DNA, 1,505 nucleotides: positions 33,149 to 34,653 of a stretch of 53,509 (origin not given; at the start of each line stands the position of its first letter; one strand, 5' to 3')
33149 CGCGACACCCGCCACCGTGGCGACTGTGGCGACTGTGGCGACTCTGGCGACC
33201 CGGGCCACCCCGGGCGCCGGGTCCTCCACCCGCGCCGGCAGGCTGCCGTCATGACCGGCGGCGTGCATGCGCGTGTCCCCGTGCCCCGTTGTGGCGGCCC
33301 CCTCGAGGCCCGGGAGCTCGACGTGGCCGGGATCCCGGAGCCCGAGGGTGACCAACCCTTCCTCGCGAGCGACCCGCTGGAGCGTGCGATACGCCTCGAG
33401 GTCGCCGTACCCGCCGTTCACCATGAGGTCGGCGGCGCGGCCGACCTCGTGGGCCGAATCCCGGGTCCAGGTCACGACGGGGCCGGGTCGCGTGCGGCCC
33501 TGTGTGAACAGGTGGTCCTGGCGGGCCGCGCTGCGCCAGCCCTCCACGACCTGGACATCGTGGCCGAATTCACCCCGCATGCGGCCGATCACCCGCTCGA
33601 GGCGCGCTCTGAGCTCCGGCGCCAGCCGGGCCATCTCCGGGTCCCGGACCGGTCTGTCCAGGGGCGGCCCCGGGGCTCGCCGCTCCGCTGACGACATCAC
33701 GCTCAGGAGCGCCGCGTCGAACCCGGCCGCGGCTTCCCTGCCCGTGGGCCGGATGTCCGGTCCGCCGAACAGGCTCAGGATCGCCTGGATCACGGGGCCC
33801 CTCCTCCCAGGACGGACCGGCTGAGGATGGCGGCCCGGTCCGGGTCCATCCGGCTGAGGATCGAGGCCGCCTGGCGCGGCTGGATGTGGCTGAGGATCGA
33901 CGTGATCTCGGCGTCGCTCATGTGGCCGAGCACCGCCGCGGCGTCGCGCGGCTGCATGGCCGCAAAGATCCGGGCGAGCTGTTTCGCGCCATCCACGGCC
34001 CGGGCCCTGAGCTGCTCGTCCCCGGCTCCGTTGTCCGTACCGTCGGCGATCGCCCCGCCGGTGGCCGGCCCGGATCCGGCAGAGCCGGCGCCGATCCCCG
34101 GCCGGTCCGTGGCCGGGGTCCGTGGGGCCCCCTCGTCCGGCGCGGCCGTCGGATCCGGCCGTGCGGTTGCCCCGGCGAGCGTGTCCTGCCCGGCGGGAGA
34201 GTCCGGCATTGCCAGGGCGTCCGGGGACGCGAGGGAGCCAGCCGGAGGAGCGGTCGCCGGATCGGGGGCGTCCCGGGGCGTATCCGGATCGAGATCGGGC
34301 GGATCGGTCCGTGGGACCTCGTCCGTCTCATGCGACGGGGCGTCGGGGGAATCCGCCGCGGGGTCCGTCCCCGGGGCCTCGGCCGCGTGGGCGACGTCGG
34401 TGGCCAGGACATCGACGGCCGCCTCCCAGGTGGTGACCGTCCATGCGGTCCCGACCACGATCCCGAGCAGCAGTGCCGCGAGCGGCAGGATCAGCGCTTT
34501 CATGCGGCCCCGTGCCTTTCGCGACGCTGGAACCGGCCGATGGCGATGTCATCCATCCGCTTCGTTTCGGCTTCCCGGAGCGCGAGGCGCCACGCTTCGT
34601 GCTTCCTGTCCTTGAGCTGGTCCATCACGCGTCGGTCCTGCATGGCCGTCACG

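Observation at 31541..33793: FliK-like hook-length protein carries an N-terminal M15/LAS zinc peptidoglycan-peptidase domain, while FlgJ is reduced to its rod-binding domain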

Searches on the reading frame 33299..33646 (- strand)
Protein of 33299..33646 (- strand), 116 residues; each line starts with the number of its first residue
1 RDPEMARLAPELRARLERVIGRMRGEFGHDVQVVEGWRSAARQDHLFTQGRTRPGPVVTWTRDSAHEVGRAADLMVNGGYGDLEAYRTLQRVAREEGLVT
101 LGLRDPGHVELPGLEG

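Call 66: search_protein_families(library=phrogs, proteins=[window:33299-33646:-], max_evalue=0.01)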
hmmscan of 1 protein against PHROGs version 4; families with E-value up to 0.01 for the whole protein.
seq(116 aa): 5 families
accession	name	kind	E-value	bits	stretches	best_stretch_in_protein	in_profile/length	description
phrog_6523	-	lysis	9.9e-17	62.6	1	4-79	13-87/255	endolysin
phrog_465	-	lysis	1.8e-10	41.6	1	6-92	54-135/292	endolysin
phrog_2649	-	lysis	6.5e-10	40.3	1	3-113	8-129/261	endolysin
phrog_15351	-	lysis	8.8e-09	36.1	1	15-83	28-97/289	endolysin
phrog_5115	-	moron, auxiliary metabolic gene and host takeover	1.6e-05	25.3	1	8-79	16-79/283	ferredoxin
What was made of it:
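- Checked: PHROG endolysin families reach 1e-16 (call 66).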

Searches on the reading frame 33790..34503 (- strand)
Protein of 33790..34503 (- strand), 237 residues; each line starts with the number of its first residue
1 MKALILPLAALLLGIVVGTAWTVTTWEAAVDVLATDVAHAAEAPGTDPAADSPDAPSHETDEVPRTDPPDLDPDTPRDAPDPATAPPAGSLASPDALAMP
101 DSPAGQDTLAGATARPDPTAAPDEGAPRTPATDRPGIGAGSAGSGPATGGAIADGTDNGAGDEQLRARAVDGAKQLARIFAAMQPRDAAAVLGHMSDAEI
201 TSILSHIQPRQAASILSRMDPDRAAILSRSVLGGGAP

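Call 3: search_protein_families(library=pfam, proteins=[window:33790-34503:-], max_evalue=1)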
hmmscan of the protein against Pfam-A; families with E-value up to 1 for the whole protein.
window:33790-34503:- (237 aa): 3 families
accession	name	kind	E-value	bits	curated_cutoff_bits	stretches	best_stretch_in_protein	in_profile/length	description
PF03448.22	MgtE_N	-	2.1e-07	31.9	25.9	1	174-229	16-71/102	MgtE intracellular N domain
PF14841.11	FliG_M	-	1e-05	26.1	25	1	200-226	16-42/76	FliG middle domain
PF14842.11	FliG_N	-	0.0011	19.9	25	1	171-207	3-39/104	FliG N-terminal domain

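Call 4: search_protein_families(library=ncbifam, proteins=[window:33790-34503:-], max_evalue=1)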
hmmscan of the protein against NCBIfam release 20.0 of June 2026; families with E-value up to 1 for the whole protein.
window:33790-34503:- (237 aa): 3 families
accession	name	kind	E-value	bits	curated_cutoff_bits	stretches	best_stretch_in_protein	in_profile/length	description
NF047368.1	collar_FlbB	equivalog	0.0014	18.5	110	1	174-230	126-190/193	periplasmic-type flagellar collar protein FlbB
TIGR00207.1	fliG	equivalog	0.03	13.7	226.7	1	180-222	115-157/338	flagellar motor switch protein FliG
NF040486.1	SrfA_fam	subfamily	0.4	10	150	1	5-102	226-322/438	SrfA family protein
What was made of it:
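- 33790..34503 (-): Upstream motE/FlbB-like gene, translationally coupled to fliK-M15. Weak NCBIfam collar_FlbB hit (calls 3, 4).
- The upstream gene weakly resembles the spirochaete collar protein FlbB (call 4).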
